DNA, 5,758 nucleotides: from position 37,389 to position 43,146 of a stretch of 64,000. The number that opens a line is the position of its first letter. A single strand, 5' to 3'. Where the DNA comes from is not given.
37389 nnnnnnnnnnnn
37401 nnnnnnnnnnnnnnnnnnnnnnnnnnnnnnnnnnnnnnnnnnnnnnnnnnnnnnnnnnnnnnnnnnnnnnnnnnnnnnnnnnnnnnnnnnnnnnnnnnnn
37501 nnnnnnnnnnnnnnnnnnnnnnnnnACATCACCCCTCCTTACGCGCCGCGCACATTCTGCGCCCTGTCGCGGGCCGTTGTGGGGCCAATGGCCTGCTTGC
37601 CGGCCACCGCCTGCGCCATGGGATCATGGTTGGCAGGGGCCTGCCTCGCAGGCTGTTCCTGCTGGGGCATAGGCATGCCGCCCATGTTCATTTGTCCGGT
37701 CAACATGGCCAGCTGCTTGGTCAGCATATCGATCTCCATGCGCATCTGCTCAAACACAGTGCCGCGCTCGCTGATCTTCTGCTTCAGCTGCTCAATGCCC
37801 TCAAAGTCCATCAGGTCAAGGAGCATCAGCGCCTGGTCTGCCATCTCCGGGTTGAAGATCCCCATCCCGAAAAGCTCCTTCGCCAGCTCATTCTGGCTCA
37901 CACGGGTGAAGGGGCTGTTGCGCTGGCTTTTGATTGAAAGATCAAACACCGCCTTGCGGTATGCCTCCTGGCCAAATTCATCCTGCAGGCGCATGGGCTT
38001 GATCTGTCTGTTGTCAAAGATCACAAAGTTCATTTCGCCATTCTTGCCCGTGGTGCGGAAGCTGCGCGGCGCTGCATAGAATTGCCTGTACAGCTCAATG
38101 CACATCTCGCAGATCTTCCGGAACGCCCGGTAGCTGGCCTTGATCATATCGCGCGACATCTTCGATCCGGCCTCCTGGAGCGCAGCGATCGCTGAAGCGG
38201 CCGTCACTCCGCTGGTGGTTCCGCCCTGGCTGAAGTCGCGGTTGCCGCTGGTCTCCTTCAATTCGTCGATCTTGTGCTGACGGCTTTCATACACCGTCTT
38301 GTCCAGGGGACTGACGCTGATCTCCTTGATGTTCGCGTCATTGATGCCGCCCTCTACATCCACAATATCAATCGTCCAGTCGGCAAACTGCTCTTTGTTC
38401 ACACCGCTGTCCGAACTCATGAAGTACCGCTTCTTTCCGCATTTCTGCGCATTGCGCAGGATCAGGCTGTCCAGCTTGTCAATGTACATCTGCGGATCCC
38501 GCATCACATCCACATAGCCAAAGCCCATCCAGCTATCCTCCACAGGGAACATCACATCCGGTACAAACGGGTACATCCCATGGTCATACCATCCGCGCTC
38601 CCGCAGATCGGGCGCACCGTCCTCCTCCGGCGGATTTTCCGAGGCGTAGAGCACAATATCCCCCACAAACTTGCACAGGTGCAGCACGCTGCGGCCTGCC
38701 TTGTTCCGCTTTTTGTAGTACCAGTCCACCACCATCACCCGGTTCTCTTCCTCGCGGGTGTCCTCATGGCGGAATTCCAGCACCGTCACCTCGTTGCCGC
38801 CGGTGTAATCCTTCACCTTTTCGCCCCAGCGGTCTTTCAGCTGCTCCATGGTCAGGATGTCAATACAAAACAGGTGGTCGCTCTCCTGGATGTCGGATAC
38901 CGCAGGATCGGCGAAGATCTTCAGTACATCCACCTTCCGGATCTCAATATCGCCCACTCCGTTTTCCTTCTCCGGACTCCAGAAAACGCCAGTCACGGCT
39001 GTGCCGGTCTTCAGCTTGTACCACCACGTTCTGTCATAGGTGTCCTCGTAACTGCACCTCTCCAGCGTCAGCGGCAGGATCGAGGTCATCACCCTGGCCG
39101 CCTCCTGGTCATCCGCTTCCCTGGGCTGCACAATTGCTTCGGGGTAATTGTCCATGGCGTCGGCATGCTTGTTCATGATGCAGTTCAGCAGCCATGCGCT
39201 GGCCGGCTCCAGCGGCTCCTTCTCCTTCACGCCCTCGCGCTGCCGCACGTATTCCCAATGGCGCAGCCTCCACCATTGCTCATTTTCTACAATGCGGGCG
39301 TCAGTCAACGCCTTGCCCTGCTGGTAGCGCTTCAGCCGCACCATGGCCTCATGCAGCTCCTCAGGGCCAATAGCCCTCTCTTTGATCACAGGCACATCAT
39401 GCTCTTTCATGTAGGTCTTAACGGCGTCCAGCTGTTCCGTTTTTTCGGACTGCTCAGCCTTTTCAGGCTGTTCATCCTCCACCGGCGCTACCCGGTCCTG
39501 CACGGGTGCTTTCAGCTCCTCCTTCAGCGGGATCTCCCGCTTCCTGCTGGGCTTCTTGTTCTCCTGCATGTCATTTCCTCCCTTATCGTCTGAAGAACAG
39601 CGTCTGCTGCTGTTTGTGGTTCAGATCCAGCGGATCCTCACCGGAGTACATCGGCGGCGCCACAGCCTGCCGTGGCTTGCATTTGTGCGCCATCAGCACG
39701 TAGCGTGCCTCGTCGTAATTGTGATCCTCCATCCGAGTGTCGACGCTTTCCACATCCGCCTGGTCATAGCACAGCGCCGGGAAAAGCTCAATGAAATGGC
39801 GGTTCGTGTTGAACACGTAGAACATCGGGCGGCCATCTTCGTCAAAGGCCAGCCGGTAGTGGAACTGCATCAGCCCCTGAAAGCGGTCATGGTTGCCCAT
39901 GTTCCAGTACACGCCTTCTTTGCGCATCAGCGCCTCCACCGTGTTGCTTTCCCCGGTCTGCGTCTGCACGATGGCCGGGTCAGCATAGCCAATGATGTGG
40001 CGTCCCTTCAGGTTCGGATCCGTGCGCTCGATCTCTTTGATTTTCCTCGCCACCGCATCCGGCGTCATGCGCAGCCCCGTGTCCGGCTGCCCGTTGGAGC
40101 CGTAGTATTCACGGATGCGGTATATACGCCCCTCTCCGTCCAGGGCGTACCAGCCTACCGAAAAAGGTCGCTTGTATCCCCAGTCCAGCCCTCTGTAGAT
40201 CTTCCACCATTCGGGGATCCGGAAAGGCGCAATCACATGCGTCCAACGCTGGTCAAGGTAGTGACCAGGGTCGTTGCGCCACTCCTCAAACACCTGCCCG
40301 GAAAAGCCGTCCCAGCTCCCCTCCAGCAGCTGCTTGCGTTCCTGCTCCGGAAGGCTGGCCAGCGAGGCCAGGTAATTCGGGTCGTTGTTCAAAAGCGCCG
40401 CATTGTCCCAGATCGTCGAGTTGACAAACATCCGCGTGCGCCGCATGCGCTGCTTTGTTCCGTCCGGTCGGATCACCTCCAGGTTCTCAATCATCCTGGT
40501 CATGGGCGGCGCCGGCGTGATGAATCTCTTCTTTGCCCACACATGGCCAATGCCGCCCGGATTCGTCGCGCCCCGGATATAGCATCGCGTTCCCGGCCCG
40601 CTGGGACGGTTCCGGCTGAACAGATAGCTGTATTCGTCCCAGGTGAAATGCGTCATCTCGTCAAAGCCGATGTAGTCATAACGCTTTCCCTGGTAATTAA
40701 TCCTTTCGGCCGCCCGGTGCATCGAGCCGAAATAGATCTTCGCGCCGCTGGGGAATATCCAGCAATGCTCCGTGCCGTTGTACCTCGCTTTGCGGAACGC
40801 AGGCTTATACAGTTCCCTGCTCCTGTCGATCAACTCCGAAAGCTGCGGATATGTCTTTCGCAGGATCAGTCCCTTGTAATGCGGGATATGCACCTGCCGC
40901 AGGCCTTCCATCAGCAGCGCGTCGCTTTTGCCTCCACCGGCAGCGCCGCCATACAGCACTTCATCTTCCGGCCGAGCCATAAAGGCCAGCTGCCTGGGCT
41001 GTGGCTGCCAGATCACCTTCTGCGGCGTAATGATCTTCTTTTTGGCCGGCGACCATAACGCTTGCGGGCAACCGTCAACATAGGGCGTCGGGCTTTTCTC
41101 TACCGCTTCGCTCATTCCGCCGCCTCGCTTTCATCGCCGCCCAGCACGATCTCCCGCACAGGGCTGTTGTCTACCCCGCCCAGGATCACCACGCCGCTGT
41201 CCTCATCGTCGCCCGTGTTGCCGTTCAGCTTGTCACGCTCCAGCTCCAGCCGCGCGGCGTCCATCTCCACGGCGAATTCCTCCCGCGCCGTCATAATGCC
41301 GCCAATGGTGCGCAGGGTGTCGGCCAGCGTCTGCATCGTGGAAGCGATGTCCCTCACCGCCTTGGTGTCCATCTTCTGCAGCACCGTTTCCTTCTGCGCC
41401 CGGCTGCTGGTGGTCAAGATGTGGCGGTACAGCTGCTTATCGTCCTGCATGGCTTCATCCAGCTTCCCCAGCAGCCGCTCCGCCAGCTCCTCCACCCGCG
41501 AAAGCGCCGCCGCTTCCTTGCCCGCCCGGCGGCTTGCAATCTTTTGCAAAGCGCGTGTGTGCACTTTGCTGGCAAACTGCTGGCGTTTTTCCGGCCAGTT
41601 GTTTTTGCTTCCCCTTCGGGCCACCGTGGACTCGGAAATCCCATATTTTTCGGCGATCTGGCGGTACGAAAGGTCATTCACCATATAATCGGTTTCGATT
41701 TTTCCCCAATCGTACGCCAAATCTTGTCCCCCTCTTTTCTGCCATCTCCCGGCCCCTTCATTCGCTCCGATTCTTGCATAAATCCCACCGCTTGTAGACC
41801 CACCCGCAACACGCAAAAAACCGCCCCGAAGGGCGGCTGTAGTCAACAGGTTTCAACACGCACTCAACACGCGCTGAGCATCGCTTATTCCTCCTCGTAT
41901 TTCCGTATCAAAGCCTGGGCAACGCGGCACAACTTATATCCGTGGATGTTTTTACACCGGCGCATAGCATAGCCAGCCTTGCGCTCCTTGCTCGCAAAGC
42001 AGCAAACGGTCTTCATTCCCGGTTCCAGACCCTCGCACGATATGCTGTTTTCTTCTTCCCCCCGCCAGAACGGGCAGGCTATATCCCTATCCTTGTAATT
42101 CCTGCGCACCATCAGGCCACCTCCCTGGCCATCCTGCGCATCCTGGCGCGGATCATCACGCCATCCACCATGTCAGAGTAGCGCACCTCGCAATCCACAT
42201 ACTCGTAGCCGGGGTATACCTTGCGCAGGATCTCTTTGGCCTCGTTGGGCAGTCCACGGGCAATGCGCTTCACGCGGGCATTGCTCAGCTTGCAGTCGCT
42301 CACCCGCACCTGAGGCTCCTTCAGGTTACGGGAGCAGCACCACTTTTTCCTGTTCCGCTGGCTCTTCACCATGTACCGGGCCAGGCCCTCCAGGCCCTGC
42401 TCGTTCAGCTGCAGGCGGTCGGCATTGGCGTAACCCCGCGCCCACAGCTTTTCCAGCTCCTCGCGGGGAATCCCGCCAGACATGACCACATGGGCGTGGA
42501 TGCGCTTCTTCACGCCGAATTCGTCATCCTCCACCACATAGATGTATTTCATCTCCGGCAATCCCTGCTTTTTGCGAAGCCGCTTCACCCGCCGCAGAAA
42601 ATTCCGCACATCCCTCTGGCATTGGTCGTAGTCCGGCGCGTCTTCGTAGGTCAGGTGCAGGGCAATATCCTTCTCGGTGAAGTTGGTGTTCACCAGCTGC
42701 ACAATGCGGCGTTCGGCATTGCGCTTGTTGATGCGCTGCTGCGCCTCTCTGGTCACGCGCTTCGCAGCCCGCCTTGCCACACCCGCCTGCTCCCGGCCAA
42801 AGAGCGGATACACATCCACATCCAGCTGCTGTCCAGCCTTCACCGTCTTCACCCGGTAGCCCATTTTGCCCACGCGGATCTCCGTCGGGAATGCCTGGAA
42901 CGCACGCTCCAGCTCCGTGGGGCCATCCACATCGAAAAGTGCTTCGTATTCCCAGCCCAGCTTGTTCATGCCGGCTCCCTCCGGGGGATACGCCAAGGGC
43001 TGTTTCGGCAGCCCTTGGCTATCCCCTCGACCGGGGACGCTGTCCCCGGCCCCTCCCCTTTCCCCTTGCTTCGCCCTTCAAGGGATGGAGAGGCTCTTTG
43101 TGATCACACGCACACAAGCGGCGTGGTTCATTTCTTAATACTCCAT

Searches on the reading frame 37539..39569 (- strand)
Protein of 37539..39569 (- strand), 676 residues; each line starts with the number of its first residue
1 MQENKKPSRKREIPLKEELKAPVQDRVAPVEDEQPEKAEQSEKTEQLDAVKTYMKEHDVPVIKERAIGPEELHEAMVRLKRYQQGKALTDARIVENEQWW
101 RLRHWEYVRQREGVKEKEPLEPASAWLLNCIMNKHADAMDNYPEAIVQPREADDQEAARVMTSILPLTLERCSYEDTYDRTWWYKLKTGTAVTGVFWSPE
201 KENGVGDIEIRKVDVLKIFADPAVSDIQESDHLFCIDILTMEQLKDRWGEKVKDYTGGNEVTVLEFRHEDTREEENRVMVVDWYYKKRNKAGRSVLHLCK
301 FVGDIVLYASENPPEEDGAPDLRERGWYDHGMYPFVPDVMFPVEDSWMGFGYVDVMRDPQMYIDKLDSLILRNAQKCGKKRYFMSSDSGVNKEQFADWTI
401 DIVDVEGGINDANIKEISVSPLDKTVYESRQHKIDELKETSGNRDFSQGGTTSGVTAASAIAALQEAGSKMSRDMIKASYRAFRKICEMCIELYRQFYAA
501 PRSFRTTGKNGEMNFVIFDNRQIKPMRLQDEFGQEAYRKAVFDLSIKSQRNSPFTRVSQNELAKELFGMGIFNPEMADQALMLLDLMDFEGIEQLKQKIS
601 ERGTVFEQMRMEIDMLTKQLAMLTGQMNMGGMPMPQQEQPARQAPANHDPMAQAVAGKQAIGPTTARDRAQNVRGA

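Call 12: search_protein_families(library=phrogs, proteins=[window:37539-39569:-], max_evalue=0.001)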
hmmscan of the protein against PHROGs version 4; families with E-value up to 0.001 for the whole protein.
window:37539-39569:- (676 aa): 2 families
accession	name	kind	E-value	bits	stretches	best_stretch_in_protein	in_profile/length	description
phrog_156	-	head and packaging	3.2e-79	268.1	1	96-660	25-618/681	portal protein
phrog_1216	-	head and packaging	1.6e-07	31.3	1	263-509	284-524/714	portal protein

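Call 18: search_protein_families(library=pfam, proteins=[window:37539-39569:-], max_evalue=0.01)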
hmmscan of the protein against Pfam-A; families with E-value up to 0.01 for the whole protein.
window:37539-39569:- (676 aa): 1 family
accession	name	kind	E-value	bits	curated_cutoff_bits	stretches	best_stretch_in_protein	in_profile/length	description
PF16510.12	P22_portal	-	3.4e-27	95.7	26.1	1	140-656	64-584/594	Phage P22-like portal protein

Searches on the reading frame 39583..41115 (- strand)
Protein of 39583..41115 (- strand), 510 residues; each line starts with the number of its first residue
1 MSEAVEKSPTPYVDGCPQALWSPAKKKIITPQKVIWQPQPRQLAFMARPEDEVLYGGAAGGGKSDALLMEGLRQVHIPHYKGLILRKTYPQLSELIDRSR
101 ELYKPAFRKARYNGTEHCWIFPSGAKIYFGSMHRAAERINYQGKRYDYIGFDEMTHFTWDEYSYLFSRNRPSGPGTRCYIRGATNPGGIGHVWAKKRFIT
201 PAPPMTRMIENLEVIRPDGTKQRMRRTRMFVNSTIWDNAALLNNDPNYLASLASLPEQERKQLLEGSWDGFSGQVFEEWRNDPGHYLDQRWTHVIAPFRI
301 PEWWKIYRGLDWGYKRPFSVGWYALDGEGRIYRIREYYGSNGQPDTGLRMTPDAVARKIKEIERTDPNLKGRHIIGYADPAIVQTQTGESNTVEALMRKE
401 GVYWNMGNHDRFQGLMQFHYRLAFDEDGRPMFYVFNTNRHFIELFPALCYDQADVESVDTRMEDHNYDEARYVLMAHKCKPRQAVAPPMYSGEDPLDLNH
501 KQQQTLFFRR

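Call 12: search_protein_families(library=phrogs, proteins=[window:39583-41115:-], max_evalue=0.001)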
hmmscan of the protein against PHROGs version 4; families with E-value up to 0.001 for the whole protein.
window:39583-41115:- (510 aa): 4 families
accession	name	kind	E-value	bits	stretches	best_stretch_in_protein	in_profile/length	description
phrog_979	-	head and packaging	8e-61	207.5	1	24-269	140-407/642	terminase large subunit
phrog_2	-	head and packaging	1.6e-39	137.4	1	28-475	257-590/807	terminase large subunit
phrog_9526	-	head and packaging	1.2e-25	91.5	1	42-171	15-151/280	terminase large subunit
phrog_5653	-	head and packaging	1.2e-09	39.1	1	292-480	18-183/199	terminase large subunit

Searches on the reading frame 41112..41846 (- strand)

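Call 12: search_protein_families(library=phrogs, proteins=[window:41112-41846:-], max_evalue=0.001)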
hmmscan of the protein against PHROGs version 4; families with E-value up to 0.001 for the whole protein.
window:41112-41846:- (244 aa): 11 families
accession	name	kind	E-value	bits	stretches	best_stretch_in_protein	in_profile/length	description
phrog_1206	-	head and packaging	3.8e-17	63.8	1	45-111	7-70/207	terminase small subunit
phrog_4151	-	DNA, RNA and nucleotide metabolism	7.7e-07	30.1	1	50-126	13-65/154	DNA binding protein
phrog_23746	-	unknown function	1.2e-06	29.3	1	56-215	58-205/244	-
phrog_51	-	head and packaging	2.4e-05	25.2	1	46-109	5-73/261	terminase small subunit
phrog_2606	-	head and packaging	4.8e-05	23.9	1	46-113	8-75/310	terminase small subunit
phrog_7545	-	DNA, RNA and nucleotide metabolism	5.7e-05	24.4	1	49-113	9-71/160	HNH endonuclease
phrog_509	-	head and packaging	0.00012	22.7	1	51-98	15-63/238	terminase small subunit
phrog_664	-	DNA, RNA and nucleotide metabolism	0.00017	22.5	1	59-132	101-177/210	DNA binding protein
phrog_59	-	DNA, RNA and nucleotide metabolism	0.00018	22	1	45-149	245-337/423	HNH endonuclease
phrog_32085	-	unknown function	0.00037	20.8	1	54-117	172-235/354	-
phrog_4481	-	unknown function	0.00076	20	0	49-146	32-116/196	-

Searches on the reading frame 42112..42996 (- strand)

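Call 12: search_protein_families(library=phrogs, proteins=[window:42112-42996:-], max_evalue=0.001)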
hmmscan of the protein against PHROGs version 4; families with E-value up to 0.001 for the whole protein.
window:42112-42996:- (294 aa): 2 families
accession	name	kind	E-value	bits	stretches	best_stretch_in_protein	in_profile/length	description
phrog_3584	-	DNA, RNA and nucleotide metabolism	1.4e-71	242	1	44-291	2-251/265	replication initiation protein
phrog_3419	-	DNA, RNA and nucleotide metabolism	1.7e-13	51.7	1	45-243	33-247/289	rolling circle DNA replication initiation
